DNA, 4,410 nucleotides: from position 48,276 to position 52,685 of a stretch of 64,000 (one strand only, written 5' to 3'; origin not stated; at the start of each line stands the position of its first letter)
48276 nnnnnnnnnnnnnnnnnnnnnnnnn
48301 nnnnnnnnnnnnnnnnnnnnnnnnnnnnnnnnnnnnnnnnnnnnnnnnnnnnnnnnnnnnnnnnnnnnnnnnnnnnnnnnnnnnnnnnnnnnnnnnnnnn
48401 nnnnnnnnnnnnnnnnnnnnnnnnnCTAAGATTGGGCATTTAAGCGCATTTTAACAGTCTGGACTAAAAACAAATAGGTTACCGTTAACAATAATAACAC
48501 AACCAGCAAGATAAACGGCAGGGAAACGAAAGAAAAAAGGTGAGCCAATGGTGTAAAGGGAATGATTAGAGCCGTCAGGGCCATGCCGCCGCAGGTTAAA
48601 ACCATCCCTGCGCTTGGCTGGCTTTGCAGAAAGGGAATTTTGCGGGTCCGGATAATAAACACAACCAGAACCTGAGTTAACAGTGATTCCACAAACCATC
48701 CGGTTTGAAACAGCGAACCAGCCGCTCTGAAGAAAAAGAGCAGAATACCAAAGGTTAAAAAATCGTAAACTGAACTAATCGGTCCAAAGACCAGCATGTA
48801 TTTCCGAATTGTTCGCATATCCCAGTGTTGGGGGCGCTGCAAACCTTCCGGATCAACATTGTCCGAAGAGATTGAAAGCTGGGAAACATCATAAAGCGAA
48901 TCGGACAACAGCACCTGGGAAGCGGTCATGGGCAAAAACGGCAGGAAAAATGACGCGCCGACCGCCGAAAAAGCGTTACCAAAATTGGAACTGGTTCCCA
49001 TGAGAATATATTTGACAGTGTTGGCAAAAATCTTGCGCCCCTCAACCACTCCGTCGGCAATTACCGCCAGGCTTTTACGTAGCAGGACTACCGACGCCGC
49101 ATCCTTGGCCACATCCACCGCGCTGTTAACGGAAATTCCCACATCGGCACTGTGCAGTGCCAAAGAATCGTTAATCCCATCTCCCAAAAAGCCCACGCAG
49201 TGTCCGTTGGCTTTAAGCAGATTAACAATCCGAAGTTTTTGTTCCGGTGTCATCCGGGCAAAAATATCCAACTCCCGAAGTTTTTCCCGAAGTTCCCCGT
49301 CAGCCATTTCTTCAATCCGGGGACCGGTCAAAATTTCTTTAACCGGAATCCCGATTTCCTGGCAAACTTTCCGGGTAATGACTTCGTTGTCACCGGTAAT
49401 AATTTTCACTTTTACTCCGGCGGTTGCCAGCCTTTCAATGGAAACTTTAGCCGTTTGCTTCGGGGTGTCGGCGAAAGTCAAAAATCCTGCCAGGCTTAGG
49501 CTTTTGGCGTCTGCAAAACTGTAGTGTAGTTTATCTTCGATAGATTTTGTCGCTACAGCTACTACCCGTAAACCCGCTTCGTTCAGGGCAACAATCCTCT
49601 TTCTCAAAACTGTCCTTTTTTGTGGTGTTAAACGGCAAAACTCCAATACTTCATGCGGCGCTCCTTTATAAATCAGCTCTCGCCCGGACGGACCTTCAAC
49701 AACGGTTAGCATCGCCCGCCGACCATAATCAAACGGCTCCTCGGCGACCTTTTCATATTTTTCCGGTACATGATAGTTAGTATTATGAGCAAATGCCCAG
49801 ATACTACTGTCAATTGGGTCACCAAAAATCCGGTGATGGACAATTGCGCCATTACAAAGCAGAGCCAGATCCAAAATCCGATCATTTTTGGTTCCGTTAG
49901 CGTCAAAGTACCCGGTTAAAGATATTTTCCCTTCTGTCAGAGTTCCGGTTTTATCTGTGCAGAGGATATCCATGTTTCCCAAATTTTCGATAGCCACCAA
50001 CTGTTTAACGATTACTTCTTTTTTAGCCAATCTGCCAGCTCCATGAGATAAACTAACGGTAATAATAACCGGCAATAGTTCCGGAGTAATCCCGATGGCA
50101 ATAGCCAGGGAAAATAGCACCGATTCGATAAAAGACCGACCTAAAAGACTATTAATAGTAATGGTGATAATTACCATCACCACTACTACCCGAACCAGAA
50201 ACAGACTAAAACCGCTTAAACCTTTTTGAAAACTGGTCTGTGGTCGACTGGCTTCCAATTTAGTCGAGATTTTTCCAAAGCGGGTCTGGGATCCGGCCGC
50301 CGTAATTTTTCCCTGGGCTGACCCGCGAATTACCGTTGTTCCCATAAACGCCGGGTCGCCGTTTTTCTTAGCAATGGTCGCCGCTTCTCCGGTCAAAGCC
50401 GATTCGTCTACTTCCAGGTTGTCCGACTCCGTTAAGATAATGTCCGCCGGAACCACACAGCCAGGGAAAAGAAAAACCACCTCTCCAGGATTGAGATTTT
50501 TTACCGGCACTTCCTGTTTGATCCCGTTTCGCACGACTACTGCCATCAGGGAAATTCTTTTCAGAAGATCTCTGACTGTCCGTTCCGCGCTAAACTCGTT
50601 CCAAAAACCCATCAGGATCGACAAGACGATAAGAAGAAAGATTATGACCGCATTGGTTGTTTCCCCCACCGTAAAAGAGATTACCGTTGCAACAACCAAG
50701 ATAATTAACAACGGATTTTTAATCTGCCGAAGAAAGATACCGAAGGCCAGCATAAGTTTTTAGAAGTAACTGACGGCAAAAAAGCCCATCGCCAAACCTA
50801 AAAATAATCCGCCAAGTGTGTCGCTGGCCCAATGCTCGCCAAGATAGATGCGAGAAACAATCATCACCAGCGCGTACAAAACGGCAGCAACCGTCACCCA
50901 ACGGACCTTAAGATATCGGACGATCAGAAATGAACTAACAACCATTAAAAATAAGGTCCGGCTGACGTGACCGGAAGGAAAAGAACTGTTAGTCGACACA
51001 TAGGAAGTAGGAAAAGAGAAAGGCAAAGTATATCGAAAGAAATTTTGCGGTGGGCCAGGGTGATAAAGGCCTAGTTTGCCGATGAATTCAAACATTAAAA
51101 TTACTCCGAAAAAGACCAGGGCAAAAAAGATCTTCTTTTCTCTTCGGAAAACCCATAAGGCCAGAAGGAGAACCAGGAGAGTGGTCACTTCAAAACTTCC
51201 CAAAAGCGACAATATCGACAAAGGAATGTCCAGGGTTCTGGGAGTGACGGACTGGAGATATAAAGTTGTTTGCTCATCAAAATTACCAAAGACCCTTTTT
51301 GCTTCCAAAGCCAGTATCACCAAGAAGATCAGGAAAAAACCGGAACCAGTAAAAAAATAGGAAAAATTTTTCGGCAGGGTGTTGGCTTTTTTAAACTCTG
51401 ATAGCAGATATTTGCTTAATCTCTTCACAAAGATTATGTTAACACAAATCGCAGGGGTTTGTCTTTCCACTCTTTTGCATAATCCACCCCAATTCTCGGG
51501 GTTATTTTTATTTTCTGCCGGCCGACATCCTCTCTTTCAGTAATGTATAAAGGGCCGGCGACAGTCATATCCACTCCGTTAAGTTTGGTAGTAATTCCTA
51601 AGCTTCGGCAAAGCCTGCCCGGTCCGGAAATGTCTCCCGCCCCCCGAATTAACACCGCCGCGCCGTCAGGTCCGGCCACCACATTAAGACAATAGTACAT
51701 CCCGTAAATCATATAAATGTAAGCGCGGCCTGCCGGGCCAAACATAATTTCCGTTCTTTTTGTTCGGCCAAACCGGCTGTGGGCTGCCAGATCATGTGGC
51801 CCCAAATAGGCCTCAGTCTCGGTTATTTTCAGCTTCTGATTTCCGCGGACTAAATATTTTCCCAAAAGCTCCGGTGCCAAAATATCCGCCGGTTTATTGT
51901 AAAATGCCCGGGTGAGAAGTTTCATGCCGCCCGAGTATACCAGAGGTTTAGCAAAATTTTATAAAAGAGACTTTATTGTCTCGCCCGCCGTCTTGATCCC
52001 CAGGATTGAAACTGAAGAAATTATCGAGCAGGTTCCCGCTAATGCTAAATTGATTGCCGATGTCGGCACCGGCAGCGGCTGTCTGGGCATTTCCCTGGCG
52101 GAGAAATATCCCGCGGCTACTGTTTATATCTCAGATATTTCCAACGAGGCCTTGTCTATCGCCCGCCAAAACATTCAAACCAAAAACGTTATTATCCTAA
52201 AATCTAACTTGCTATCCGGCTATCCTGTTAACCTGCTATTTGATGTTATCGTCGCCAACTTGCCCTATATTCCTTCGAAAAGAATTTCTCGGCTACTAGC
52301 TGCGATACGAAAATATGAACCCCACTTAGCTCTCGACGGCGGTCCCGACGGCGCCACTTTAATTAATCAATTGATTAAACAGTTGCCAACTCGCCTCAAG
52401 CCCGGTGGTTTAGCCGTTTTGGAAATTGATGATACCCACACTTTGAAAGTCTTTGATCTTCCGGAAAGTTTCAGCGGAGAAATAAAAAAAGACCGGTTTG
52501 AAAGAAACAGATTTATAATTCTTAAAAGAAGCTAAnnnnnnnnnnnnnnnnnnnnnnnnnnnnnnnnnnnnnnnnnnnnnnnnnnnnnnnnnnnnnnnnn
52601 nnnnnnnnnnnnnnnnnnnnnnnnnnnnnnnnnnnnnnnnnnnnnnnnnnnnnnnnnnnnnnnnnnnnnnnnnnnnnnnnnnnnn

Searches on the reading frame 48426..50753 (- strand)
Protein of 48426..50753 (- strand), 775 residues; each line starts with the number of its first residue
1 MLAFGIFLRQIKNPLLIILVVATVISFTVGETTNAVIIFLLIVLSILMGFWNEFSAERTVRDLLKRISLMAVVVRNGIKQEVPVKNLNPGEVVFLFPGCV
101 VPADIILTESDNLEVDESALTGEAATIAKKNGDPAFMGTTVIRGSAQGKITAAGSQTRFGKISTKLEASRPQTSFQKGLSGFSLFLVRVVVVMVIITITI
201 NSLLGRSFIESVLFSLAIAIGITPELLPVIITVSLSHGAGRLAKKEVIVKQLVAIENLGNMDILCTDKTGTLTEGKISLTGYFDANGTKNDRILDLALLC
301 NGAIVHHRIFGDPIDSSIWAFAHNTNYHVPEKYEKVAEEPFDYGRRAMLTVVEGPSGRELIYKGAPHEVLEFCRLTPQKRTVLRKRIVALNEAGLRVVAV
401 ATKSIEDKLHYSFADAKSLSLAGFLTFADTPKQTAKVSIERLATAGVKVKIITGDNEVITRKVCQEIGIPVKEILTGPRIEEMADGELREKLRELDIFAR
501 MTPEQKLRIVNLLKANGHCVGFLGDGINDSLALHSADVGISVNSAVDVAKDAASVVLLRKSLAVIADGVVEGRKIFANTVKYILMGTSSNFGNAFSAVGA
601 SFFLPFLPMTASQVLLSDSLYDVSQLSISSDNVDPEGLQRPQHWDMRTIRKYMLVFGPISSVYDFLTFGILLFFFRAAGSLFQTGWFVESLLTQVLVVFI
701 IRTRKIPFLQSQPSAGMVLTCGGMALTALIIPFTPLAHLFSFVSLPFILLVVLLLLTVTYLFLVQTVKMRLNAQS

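Call 44: search_protein_families(library=pfam, proteins=[window:48426-50753:-], max_evalue=0.00001)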
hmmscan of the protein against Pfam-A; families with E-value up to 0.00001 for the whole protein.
window:48426-50753:- (775 aa): 4 families
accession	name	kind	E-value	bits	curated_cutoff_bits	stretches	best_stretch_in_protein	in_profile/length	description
PF00122.25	E1-E2_ATPase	-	2e-46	158.2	28.1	1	70-245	6-181/181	E1-E2 ATPase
PF00689.26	Cation_ATPase_C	-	2.5e-18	66.9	27.3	1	606-769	1-174/175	Cation transporting ATPase, C-terminus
PF00702.32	Hydrolase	-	2.2e-13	51.5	26.4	1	261-537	1-191/191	haloacid dehalogenase-like hydrolase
PF13246.12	Cation_ATPase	-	1.6e-08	34.9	21.7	1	307-374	17-89/91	Cation transport ATPase (P-type)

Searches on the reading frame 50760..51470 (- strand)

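Call 44: search_protein_families(library=pfam, proteins=[window:50760-51470:-], max_evalue=0.00001)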
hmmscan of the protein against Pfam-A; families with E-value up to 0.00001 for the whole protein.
window:50760-51470:- (236 aa): 2 families
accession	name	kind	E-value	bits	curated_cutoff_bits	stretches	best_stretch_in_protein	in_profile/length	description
PF01569.27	PAP2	-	3e-16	59.8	27.2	1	155-235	42-124/130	PAP2 superfamily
PF14378.12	PAP2_3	-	4.9e-10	40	27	1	95-227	41-186/190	PAP2 superfamily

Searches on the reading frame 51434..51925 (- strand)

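Call 44: search_protein_families(library=pfam, proteins=[window:51434-51925:-], max_evalue=0.00001)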
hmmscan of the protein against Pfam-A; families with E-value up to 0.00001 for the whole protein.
window:51434-51925:- (163 aa): 1 family
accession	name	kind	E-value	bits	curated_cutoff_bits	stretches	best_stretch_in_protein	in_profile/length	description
PF02245.21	Pur_DNA_glyco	-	6.6e-50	169.4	27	2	8-96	2-94/181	Methylpurine-DNA glycosylase (MPG)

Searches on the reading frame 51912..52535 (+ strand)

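Call 44: search_protein_families(library=pfam, proteins=[window:51912-52535:+], max_evalue=0.00001)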
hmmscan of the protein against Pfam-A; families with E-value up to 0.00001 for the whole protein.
window:51912-52535:+ (207 aa): 7 families
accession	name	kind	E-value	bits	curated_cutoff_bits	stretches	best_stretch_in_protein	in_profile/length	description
PF05175.20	MTS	-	1.5e-12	47.9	23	1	37-124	23-113/170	Methyltransferase small domain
PF06325.19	PrmA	-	2.6e-10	40.7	22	1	37-117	154-234/296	Ribosomal protein L11 methyltransferase (PrmA)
PF13649.12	Methyltransf_25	-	6.3e-10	40.1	27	1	48-134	1-91/97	Methyltransferase domain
PF13847.12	Methyltransf_31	-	8.5e-08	32.4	27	1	48-168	7-107/145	Methyltransferase domain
PF12847.13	Methyltransf_18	-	1.2e-06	29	27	1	36-93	7-63/151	Methyltransferase domain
PF10294.15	Methyltransf_16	-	1.8e-06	28.2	21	1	43-92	45-93/174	Lysine methyltransferase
PF08242.18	Methyltransf_12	-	5.7e-06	27.4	30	0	50-116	2-72/98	Methyltransferase domain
